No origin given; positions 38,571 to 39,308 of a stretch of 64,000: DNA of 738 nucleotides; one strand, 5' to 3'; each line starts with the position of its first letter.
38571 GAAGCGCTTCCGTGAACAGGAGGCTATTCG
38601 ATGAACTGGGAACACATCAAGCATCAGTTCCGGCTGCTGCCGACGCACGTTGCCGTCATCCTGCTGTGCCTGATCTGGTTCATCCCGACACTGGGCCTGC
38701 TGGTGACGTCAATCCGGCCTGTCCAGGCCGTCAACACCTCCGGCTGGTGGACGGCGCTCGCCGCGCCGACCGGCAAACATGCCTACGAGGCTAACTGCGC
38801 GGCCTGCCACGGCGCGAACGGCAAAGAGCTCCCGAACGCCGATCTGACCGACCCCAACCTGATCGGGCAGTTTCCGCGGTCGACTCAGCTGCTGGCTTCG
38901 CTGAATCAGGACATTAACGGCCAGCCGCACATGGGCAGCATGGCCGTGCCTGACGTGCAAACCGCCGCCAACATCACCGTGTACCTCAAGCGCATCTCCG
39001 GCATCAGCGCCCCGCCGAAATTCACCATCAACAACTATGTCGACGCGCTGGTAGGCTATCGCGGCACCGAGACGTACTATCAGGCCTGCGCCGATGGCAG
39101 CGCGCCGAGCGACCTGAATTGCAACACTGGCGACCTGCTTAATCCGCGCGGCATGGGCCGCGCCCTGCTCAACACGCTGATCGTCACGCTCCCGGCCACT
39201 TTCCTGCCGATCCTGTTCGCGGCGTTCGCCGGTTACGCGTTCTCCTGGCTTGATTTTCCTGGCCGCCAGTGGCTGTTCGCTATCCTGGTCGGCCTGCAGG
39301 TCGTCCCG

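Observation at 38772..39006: Class I cytochrome c domain inserted in the periplasmic loop of a MalG-type sugar ABC permease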

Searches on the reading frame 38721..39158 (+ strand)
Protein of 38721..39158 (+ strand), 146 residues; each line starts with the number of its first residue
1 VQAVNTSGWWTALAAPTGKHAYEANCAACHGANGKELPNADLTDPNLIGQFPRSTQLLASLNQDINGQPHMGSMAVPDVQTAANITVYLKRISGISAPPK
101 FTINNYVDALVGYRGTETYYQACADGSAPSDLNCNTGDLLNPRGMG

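Call 27: find_related_loci(query=A2, collection=genome_contigs, flank=8000)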
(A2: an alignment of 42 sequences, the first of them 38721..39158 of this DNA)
Query A2 (146 aa) in genome_contigs; peptide patterns used: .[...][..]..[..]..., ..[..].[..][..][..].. (x = any residue, [..] = any of these).
339 stretches matched a pattern; 245 encode a relative of the query (tblastn E <= 1e-3); the best 80 are kept; 80 distinct loci.
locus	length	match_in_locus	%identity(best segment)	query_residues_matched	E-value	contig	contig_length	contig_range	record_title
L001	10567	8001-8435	71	2-146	3e-70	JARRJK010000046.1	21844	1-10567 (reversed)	MAG: Anaerolineales bacterium isolate Spart_018_MAG scaffold_1820, whole genome shotgun sequence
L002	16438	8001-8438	68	1-146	1e-68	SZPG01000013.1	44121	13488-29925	Chloroflexi bacterium CFX6 ZYPT4scaffold_445, whole genome shotgun sequence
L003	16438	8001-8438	64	1-146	5e-68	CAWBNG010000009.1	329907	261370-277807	MAG: uncultured Chloroflexia bacterium isolate MFD02416.bin.1.275 genome assembly, contig: contig_73016, whole genome sh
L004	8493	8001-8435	66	2-146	3e-67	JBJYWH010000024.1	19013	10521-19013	MAG: Anaerolineales bacterium isolate J5_7_160517rDrA_9 J5_7_160517rDrA_9_000000000024, whole genome shotgun sequence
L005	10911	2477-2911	68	2-146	3e-67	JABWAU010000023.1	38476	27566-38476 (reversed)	MAG: Anaerolineales bacterium isolate MAG_12 scaffold_882, whole genome shotgun sequence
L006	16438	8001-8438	65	1-146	7e-66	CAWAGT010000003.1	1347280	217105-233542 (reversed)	MAG: uncultured Chloroflexia bacterium isolate MFD04944.bin.1.53 genome assembly, contig: contig_22904, whole genome sho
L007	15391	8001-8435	67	2-146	6e-66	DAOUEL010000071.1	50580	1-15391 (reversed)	MAG TPA_asm: Anaerolineales bacterium isolate N6_281 k139_1388174, whole genome shotgun sequence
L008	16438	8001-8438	66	1-146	7e-66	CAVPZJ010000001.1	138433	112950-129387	MAG: uncultured Chloroflexia bacterium isolate MFD09964.bin.2.53 genome assembly, contig: contig_13164, whole genome sho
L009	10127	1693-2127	66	2-146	1e-65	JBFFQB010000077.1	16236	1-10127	MAG: Anaerolineales bacterium isolate Mix_mud20.2022.06.15 k141_111639_length_16236_cov_24.0705, whole genome shotgun se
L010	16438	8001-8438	63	1-146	2e-65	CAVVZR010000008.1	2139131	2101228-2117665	MAG: uncultured Chloroflexia bacterium isolate MFD05442.bin.2.301 genome assembly, contig: contig_5526, whole genome sho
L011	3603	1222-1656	64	2-146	9e-66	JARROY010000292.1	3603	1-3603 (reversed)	MAG: Anaerolineales bacterium isolate Spart_162_MAG scaffold_7631, whole genome shotgun sequence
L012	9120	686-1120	66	2-146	5e-65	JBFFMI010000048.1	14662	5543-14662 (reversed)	MAG: Anaerolineales bacterium isolate Mix_mud18.2022.04.43 k141_1794987_length_14662_cov_13.1729, whole genome shotgun s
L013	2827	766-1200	62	2-146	8e-65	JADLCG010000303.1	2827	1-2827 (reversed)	MAG: Anaerolineales bacterium isolate SJ217 c_000001285399, whole genome shotgun sequence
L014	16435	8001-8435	62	2-146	7e-64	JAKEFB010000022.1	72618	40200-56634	MAG: Chloroflexota bacterium isolate PMV_2.24 PMV_2.24.k101_213119, whole genome shotgun sequence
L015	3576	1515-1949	62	2-146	8e-64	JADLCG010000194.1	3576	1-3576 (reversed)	MAG: Anaerolineales bacterium isolate SJ217 c_000000601790, whole genome shotgun sequence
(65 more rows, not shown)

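Call 32: predict_structure(alignment_id=A2)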
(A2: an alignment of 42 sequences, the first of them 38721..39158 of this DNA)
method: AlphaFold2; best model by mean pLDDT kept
length: 146 residues; sequences in the alignment: 42
mean_pLDDT: 81.7   pTM: 0.66
mean pLDDT of the five models: 81.7, 79.3, 78.0, 76.7, 76.4
residues with pLDDT >= 90: 58; 70-90: 55; 50-70: 31; < 50: 2
segments of 3 or more residues with pLDDT < 50: none
pLDDT, mean of each block of 10 residues (from residue 1): 58 77 94 91 93 90 88 91 93 79 69 70 84 81 57
secondary structure, 60 per line:
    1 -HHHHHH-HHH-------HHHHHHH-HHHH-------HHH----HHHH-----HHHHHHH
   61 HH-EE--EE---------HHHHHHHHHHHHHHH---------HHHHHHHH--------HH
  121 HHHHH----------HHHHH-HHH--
elements in order: H2-7 H19-25 H27-30 H45-48 H54-62 H79-93 H103-110 H119-125 H136-140

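Call 34: fold_search(model_id=the predicted structure, library=pdb)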
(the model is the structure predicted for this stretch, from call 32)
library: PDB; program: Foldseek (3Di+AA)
matches with E <= 10: 110; with E <= 0.001: 0
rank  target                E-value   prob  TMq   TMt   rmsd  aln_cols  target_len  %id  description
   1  1nir_B                4.5e-02  0.99  0.40  0.12   6.3        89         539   22  OXYDIZED NITRITE REDUCTASE FROM PSEUDOMONAS AERUGINOSA (released 1997-12-03)
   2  1nir_A                6.0e-02  0.99  0.40  0.13   6.3        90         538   22  OXYDIZED NITRITE REDUCTASE FROM PSEUDOMONAS AERUGINOSA (released 1997-12-03)
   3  6tpo                  8.1e-02  0.98  0.39  0.13   7.2        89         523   22  Conformation of cd1 nitrite reductase NirS without bound heme d1 (released 2020-11-18)
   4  1bl9_A                9.6e-02  0.98  0.39  0.12   6.4        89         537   22  CONFORMATIONAL CHANGES OCCURRING UPON REDUCTION IN NITRITE REDUCTASE FROM PSEUDOMONAS AERUGINOSA (released 1999-04-27)
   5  5mxy                  9.6e-02  0.94  0.35  0.55   4.5        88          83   15  KustC0563 c-type cytochrome (released 2018-02-14)
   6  6rtd_B                1.1e-01  0.93  0.39  0.14  10.3       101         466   23  Dihydro-heme d1 dehydrogenase NirN in complex with DHE (released 2019-06-19)
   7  1dy7_B                1.3e-01  0.92  0.38  0.12   6.5        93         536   22  Cytochrome cd1 Nitrite Reductase, CO complex (released 2000-09-24)
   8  2zon_G                1.5e-01  0.97  0.39  0.61   3.5        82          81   24  Crystal structure of electron transfer complex of nitrite reductase with cytochrome c (released 2009-06-09)
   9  8q1v                  1.5e-01  0.96  0.34  0.55   4.2        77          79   28  TtX183A - A c-type cytochrome domain from the Teredinibacter turnerae protein TERTU_2913 (released 2024-03-13)
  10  1gjq_A                1.5e-01  0.96  0.39  0.12   6.4        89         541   22  Pseudomonas aeruginosa cd1 nitrite reductase reduced cyanide complex (released 2002-08-01)
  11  6tsi_A                1.6e-01  0.96  0.40  0.12   6.3        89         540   22  cd1 nitrite reductase NirS with bound dihydro-heme d1 (released 2020-11-18)
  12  1e2r_A                1.7e-01  0.93  0.38  0.12   6.5        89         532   21  CYTOCHROME CD1 NITRITE REDUCTASE, REDUCED AND CYANIDE BOUND (released 2000-05-30)
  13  2xts_D                1.8e-01  0.90  0.37  0.28   5.1        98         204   22  Crystal Structure of the Sulfane Dehydrogenase SoxCD from Paracoccus pantotrophus (released 2010-12-08)
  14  1h9x_B                1.9e-01  0.82  0.38  0.12  11.6       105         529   21  Cytochrome cd1 Nitrite Reductase, reduced form (released 2001-08-09)
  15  1aof_A                2.2e-01  0.82  0.35  0.11   6.8        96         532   20  CYTOCHROME CD1 NITRITE REDUCTASE, REDUCED FORM (released 1997-10-15)
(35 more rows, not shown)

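Call 35: search_solved_structures(query=A2, max_evalue=1, show_alignments=3)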
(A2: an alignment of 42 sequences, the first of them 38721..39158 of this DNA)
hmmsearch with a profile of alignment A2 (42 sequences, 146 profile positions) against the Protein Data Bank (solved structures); distinct sequences matched with E-value up to 1: 41.
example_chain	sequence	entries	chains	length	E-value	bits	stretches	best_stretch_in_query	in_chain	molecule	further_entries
6xkx_p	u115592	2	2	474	6e-06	29.7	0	15-39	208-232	Cbb3-type cytochrome c oxidase subunit CcoP,Cytochrome c-type cyt cy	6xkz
3mk7_C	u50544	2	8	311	8.6e-05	25.9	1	16-77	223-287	Cytochrome c oxidase, cbb3-type, subunit P | Cbb3-type cytochrome c oxidase subunit CcoP1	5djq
8snh_G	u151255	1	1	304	0.00028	24.3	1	16-72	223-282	Cbb3-type cytochrome c oxidase subunit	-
8q1v_A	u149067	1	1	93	0.00052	23.4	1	14-89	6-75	Putative lipoprotein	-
6xkw_p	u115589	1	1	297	0.0035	20.7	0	15-39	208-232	Cbb3-type cytochrome c oxidase subunit CcoP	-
8smr_G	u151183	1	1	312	0.0035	20.7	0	17-48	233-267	Cbb3-type cytochrome c oxidase subunit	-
1fcd_C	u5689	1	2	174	0.0066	19.8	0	15-39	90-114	FLAVOCYTOCHROME C SULFIDE DEHYDROGENASE (CYTOCHROME SUBUNIT)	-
4hjm_A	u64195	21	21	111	0.013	18.8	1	57-105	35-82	Glutaredoxin | Glutaredoxin-1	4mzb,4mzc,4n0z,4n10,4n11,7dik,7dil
3vrd_A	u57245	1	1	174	0.014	18.8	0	16-41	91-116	Flavocytochrome c heme subunit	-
9g83_v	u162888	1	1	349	0.021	18.2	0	15-44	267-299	Cbb3-type cytochrome c oxidase subunit CcoP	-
8q1w_A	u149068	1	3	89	0.039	17.3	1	17-98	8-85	Putative lipoprotein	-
7rh5_O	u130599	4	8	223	0.039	17.3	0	17-39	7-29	Cytochrome bc1 complex cytochrome c subunit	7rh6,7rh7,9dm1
6h5l_B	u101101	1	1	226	0.061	16.7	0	16-34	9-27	Conserved hypothetical cytochrome protein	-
6hwh_M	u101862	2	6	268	0.064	16.6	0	17-39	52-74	Cytochrome bc1 complex cytochrome c subunit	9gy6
8ovc_O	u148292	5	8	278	0.071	16.5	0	17-39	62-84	Cytochrome bc1 complex cytochrome c subunit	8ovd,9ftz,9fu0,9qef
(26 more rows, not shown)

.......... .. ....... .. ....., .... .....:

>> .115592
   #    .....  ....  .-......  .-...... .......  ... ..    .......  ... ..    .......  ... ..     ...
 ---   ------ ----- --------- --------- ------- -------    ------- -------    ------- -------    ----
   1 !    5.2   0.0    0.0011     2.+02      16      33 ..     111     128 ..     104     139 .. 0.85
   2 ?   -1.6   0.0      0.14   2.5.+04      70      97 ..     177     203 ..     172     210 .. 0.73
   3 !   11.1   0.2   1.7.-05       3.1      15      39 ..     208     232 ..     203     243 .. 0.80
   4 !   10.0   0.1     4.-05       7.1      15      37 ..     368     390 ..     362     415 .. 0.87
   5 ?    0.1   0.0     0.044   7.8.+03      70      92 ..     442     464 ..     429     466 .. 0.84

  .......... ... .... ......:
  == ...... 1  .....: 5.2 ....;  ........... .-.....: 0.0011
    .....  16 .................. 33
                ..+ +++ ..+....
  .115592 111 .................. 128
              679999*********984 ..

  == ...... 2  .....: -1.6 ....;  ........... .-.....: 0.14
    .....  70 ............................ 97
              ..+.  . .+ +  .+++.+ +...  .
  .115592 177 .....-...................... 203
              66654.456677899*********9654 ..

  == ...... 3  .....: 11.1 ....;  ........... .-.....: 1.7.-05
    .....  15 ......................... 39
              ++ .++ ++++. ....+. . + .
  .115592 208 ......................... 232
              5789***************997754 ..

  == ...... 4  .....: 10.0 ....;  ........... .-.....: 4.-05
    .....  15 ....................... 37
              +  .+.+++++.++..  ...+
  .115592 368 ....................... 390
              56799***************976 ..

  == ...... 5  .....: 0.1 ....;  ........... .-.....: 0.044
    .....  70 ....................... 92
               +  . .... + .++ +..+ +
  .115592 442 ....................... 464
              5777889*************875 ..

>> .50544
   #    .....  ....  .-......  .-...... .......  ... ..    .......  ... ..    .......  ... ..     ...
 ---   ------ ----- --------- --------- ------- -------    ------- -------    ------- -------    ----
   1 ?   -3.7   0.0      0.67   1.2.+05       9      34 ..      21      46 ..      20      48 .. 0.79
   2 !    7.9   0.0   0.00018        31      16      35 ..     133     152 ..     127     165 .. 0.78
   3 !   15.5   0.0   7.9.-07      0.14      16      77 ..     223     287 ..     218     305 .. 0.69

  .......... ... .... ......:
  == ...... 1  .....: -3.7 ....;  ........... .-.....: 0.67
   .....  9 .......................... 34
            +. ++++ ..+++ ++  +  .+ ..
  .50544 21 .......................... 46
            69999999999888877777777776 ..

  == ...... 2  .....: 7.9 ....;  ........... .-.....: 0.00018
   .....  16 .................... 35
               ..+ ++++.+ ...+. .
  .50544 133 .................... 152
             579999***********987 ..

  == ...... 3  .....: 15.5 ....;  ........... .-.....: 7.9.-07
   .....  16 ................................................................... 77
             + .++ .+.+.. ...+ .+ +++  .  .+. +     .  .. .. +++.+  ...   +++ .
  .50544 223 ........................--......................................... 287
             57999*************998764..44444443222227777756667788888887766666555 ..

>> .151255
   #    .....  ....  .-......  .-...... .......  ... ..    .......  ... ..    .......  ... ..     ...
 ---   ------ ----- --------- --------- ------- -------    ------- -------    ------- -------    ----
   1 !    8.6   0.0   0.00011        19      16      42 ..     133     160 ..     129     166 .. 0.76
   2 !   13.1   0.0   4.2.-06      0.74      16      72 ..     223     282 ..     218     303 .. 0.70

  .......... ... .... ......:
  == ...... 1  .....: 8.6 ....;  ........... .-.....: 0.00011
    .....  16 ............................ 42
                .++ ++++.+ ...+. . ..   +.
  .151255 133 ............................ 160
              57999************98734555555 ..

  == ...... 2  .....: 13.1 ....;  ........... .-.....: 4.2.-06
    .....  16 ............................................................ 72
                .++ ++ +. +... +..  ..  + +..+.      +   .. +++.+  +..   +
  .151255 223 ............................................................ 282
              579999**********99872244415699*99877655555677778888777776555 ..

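Call 47: search_solved_structures(query=A2, max_evalue=0.001, show_alignments=5)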
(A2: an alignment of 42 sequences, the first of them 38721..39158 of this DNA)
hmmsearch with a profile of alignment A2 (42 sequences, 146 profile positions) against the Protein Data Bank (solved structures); distinct sequences matched with E-value up to 0.001: 4.
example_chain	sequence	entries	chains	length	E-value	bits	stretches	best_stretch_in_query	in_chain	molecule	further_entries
6xkx_p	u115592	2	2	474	6e-06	29.7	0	15-39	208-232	Cbb3-type cytochrome c oxidase subunit CcoP,Cytochrome c-type cyt cy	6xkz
3mk7_C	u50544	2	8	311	8.6e-05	25.9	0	16-77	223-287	Cytochrome c oxidase, cbb3-type, subunit P | Cbb3-type cytochrome c oxidase subunit CcoP1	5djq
8snh_G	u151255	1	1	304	0.00028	24.3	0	16-72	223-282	Cbb3-type cytochrome c oxidase subunit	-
8q1v_A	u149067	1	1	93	0.00052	23.4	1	14-89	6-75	Putative lipoprotein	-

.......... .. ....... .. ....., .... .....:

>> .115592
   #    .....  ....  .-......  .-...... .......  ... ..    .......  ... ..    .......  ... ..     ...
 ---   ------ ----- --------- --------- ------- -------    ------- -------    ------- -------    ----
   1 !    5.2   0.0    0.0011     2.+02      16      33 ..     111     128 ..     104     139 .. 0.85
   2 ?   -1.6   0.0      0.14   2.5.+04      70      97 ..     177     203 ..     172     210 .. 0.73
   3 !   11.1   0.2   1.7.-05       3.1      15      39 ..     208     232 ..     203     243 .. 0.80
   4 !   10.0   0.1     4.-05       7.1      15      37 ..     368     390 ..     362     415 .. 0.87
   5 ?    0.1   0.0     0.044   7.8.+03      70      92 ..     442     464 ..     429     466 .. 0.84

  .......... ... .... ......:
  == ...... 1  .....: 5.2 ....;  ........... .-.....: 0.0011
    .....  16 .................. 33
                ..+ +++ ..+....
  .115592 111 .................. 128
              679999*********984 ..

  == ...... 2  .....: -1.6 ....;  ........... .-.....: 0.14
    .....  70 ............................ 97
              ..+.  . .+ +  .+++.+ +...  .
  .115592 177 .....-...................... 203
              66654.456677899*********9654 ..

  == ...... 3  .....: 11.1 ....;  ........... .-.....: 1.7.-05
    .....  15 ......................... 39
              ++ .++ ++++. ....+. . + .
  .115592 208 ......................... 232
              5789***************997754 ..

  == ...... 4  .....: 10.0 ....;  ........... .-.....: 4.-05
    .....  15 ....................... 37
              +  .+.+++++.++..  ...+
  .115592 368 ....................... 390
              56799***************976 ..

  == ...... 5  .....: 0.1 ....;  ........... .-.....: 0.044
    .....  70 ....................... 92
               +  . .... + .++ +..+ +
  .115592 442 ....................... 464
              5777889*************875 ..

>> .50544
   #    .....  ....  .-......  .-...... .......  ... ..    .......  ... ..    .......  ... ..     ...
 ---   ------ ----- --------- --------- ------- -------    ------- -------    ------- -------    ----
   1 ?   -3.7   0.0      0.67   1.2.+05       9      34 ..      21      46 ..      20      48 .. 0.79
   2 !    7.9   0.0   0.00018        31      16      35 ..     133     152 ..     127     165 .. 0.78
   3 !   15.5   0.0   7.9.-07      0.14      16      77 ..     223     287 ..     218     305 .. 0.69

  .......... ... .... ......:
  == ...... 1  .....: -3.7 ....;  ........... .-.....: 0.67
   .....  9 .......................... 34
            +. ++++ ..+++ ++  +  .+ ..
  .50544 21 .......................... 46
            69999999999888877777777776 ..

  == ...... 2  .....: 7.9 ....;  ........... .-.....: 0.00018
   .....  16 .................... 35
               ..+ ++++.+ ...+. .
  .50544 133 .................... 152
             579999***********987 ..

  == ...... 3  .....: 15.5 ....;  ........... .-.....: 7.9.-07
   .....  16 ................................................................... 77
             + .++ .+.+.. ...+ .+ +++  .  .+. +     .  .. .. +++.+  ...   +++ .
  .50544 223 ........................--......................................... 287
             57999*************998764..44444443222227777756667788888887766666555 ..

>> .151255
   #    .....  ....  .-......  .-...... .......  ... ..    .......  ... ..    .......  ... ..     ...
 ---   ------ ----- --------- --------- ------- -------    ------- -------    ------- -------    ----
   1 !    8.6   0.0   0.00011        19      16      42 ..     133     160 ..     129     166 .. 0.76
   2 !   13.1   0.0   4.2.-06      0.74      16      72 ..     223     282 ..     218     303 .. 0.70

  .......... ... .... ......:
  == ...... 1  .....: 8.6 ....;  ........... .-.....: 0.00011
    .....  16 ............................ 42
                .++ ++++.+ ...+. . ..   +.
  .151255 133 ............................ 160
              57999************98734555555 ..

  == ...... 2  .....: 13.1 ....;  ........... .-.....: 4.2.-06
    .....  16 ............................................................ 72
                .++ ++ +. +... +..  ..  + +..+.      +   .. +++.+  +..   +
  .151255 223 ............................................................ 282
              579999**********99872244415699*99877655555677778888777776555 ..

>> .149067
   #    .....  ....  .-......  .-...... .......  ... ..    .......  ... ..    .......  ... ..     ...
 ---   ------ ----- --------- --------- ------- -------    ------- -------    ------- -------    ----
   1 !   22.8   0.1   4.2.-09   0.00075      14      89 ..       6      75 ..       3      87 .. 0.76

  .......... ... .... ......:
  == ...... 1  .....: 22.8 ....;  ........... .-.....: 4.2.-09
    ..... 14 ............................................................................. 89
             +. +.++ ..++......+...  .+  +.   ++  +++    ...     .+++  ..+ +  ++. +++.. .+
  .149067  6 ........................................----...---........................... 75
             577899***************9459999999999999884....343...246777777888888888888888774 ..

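Call 65: search_protein_families(library=pfam, alignment_id=A2, max_evalue=0.01)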
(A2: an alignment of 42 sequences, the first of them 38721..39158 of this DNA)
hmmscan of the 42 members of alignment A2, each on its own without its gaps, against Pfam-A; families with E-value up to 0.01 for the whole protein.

A. member 1, window:38721-39158:+ (146 aa): 2 families
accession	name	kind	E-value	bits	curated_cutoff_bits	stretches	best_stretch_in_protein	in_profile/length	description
PF13442.11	Cytochrome_CBB3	-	4.3e-08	33.8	27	1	15-88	3-67/68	Cytochrome C oxidase, cbb3-type, subunit III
PF00034.26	Cytochrom_C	-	1.3e-05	26.9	21.3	1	17-55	3-38/90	Cytochrome c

B. families by the number of members that match (of 42 scanned): 3 families
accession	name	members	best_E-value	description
PF13442.11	Cytochrome_CBB3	42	6.9e-09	Cytochrome C oxidase, cbb3-type, subunit III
PF00034.26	Cytochrom_C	36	4.5e-06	Cytochrome c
PF02167.20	Cytochrom_C1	1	0.0034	Cytochrome C1 family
